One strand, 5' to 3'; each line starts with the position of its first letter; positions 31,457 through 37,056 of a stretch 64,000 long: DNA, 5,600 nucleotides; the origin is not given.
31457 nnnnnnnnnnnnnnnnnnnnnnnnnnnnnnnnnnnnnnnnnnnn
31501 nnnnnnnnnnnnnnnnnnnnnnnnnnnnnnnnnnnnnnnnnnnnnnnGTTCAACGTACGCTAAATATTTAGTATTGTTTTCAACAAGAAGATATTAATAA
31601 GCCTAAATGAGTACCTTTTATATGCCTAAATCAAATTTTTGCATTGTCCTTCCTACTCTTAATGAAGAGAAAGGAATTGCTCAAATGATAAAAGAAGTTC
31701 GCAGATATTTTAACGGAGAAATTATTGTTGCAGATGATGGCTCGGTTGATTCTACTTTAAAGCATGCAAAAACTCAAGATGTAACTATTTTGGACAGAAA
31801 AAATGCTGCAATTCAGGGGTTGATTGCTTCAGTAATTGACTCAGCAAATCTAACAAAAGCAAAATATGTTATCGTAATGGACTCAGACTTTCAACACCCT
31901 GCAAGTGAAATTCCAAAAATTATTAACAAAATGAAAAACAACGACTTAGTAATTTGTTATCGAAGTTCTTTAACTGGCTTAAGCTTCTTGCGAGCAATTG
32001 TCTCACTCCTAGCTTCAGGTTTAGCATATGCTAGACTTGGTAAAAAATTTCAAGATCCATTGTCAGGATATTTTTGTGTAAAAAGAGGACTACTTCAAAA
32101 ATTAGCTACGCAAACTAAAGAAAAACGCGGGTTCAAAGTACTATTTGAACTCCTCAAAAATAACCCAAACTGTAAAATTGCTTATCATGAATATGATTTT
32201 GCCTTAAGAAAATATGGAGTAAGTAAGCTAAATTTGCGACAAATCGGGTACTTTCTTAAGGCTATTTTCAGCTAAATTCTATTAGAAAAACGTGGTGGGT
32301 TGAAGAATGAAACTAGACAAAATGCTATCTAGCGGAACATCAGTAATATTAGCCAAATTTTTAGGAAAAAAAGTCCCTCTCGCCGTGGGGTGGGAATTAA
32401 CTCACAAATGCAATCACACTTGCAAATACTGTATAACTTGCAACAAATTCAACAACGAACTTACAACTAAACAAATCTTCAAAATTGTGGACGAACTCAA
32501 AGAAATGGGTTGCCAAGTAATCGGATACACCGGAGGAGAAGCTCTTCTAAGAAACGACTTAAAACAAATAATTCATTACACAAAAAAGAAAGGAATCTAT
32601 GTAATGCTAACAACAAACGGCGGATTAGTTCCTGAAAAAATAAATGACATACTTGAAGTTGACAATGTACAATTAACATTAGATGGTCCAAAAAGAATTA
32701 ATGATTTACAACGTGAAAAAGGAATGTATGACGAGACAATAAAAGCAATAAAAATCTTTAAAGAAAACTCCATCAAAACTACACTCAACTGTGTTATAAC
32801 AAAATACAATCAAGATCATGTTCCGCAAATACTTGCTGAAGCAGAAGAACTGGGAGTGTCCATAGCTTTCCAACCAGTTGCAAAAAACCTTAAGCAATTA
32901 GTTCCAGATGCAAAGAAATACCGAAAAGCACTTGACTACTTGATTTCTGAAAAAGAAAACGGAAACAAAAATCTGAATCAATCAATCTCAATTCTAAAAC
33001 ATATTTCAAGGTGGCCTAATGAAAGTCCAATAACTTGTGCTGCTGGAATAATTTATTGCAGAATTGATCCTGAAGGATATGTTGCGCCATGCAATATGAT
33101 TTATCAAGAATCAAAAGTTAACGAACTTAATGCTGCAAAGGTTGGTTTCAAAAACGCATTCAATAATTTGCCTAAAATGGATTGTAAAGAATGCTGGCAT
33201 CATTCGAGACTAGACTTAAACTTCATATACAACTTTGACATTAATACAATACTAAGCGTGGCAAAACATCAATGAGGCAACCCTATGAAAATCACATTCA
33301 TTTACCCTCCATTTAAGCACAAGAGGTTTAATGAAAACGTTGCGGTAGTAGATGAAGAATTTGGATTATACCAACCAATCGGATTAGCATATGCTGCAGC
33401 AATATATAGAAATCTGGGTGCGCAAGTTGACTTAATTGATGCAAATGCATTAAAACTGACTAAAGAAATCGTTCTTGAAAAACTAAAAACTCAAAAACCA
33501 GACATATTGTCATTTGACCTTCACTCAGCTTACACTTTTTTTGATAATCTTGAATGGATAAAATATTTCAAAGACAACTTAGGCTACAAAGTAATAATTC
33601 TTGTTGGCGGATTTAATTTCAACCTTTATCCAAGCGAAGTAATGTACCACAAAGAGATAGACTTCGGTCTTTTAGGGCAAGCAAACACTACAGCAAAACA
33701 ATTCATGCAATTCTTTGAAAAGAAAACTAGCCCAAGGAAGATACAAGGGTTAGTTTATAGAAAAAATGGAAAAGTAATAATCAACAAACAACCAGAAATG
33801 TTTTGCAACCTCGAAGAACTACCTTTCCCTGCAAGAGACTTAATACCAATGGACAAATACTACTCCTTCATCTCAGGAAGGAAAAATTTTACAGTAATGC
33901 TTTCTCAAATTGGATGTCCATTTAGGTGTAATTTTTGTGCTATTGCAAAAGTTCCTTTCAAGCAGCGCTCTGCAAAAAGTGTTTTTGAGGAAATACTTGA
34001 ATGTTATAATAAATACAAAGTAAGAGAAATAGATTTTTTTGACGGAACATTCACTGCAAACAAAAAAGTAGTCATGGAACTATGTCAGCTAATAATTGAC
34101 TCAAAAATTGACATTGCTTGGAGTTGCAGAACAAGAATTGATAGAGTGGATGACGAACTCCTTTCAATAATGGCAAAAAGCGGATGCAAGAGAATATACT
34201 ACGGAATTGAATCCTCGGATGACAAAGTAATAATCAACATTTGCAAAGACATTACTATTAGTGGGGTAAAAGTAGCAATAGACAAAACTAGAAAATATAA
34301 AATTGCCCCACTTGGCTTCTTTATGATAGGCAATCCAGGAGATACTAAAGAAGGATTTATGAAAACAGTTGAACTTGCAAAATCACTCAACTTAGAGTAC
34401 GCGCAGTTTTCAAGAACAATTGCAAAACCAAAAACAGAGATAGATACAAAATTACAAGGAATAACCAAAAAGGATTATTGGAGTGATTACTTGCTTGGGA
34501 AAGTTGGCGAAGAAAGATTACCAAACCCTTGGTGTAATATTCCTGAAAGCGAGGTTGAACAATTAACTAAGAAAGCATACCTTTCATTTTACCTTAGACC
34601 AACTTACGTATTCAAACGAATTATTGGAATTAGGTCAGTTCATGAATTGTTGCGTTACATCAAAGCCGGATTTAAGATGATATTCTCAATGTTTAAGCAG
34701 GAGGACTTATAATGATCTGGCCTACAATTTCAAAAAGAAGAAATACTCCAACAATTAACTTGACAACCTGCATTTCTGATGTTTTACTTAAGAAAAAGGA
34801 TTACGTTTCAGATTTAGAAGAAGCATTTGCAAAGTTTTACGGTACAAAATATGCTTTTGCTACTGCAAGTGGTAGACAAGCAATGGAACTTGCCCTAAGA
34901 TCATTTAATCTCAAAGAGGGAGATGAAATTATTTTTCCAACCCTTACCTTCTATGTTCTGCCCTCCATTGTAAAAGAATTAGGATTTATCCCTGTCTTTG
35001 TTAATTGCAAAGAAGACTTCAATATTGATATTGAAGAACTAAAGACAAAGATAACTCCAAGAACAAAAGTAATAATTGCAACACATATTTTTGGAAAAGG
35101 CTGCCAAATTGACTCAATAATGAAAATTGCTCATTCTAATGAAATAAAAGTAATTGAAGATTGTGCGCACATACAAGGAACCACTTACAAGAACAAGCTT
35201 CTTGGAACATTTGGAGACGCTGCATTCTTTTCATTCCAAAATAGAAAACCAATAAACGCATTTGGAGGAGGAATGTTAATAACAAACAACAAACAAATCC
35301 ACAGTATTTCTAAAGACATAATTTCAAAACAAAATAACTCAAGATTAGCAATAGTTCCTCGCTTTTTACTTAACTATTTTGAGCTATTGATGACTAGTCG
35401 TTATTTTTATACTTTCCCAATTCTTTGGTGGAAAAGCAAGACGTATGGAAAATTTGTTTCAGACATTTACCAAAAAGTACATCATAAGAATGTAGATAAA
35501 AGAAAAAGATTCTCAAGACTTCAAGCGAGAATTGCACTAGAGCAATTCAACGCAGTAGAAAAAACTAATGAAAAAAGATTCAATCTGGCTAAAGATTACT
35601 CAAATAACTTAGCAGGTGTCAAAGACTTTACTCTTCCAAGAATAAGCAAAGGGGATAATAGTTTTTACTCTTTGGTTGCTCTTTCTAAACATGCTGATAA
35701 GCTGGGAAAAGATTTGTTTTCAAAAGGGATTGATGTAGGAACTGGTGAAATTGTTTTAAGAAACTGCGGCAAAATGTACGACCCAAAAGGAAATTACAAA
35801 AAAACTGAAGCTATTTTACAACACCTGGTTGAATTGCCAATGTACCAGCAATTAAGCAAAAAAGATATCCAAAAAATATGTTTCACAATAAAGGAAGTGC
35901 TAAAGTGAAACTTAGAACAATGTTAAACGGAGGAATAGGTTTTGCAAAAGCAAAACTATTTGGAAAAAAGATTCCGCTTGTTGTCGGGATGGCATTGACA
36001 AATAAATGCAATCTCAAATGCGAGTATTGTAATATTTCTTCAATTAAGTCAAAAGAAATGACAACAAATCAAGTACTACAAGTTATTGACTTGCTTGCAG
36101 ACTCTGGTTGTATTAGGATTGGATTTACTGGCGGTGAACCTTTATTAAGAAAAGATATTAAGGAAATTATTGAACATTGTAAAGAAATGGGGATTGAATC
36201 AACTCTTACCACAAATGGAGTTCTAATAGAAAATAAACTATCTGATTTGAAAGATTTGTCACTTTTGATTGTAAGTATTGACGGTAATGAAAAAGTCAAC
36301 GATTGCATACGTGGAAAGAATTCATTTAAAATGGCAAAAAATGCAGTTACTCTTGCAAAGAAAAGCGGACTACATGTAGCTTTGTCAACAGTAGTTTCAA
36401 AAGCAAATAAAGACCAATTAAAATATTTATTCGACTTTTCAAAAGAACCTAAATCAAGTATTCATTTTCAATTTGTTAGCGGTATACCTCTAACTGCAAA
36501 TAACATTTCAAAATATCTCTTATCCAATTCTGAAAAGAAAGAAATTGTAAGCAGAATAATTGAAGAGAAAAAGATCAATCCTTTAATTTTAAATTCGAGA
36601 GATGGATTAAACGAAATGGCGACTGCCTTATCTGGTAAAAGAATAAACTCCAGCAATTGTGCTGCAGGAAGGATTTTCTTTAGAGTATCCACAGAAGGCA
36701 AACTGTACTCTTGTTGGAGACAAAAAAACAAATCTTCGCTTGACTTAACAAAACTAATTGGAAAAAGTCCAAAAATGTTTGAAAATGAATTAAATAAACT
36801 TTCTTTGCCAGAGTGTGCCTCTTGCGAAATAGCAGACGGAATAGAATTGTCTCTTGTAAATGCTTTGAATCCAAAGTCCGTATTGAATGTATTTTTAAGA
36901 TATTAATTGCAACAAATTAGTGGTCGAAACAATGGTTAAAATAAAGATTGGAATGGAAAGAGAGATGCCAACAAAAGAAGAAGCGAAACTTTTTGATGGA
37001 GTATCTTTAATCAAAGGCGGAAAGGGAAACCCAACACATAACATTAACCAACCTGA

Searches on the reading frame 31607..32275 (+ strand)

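Call 59: search_protein_families(library=pfam, proteins=[window:31607-32275:+], max_evalue=0.001)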
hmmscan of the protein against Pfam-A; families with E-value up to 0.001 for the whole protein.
window:31607-32275:+ (222 aa): 1 family
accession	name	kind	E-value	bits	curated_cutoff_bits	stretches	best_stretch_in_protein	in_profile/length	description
PF00535.33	Glycos_transf_2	-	3.3e-18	66.6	23.3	1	12-118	1-113/168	Glycosyl transferase family 2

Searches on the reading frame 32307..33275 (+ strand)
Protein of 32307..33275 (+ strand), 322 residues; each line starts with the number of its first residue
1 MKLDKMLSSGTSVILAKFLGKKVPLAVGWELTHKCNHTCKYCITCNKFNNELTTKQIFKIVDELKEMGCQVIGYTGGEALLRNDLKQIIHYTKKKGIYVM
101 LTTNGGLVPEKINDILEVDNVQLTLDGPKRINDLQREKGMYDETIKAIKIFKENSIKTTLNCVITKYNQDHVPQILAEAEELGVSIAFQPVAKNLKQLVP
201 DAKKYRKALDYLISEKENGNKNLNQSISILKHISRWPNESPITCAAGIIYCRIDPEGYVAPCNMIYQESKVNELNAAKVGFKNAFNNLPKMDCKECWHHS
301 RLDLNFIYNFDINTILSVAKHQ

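Call 59: search_protein_families(library=pfam, proteins=[window:32307-33275:+], max_evalue=0.001)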
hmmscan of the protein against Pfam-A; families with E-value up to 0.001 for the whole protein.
window:32307-33275:+ (322 aa): 2 families
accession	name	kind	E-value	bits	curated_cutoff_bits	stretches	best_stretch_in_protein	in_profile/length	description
PF04055.27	Radical_SAM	-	4.8e-23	82.6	29.5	1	30-176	2-163/166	Radical SAM superfamily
PF13353.11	Fer4_12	-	6.9e-05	23.6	22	1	33-112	13-98/137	4Fe-4S single cluster domain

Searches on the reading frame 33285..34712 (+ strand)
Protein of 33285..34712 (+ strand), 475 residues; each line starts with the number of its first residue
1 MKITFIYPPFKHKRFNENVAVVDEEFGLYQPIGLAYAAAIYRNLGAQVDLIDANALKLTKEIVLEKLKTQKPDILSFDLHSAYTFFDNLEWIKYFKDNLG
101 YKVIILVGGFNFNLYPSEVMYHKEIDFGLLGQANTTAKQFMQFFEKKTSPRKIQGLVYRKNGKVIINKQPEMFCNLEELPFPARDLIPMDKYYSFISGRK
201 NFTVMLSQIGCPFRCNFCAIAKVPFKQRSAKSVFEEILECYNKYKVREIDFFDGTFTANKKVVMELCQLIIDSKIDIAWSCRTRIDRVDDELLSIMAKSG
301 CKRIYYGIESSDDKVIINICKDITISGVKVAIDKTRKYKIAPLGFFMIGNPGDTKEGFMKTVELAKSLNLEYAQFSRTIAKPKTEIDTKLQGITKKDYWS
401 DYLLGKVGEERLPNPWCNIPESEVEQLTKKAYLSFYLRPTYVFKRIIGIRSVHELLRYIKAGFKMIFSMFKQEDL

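Call 59: search_protein_families(library=pfam, proteins=[window:33285-34712:+], max_evalue=0.001)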
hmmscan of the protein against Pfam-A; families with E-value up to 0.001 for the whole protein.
window:33285-34712:+ (475 aa): 2 families
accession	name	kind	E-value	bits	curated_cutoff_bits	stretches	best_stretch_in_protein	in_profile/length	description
PF04055.27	Radical_SAM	-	1.4e-21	77.8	29.5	1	208-365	4-166/166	Radical SAM superfamily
PF02310.24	B12-binding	-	2e-11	44.2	32.1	1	27-138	10-118/121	B12 binding domain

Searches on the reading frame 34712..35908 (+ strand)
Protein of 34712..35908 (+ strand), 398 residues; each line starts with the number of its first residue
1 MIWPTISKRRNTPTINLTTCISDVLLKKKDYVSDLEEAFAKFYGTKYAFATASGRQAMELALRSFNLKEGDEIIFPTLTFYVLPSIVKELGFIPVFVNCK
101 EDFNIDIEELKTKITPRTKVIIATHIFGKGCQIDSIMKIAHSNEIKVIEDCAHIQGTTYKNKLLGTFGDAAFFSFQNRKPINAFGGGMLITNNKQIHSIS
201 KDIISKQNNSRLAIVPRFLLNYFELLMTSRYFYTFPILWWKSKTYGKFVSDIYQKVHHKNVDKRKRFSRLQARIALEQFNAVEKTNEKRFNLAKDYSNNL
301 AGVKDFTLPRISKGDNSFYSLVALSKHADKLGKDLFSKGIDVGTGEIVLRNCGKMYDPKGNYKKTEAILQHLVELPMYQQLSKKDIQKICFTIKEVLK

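Call 59: search_protein_families(library=pfam, proteins=[window:34712-35908:+], max_evalue=0.001)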
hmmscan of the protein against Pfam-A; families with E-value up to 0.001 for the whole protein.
window:34712-35908:+ (398 aa): 5 families
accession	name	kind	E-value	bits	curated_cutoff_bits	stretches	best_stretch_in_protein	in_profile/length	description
PF01041.23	DegT_DnrJ_EryC1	-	3.2e-68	231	19.8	2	26-199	20-194/360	DegT/DnrJ/EryC1/StrS aminotransferase family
PF00155.27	Aminotran_1_2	-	1.2e-10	41.6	19.7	1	33-156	45-191/361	Aminotransferase class I and II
PF01053.26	Cys_Met_Meta_PP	-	2.6e-08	33.2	27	1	33-156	55-179/381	Cys/Met metabolism PLP-dependent enzyme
PF00266.25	Aminotran_5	-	1.4e-06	28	21.5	1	31-153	44-178/371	Aminotransferase class-V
PF01212.27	Beta_elim_lyase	-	0.00024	21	27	1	31-152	33-170/288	Beta-eliminating lyase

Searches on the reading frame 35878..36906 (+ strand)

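Call 59: search_protein_families(library=pfam, proteins=[window:35878-36906:+], max_evalue=0.001)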
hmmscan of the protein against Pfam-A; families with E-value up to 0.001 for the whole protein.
window:35878-36906:+ (342 aa): 2 families
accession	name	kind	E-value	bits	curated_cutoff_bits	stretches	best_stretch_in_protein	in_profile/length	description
PF04055.27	Radical_SAM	-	4.4e-25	89.2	29.5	1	40-187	3-165/166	Radical SAM superfamily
PF13353.11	Fer4_12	-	1.6e-07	32.2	22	1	41-139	12-118/137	4Fe-4S single cluster domain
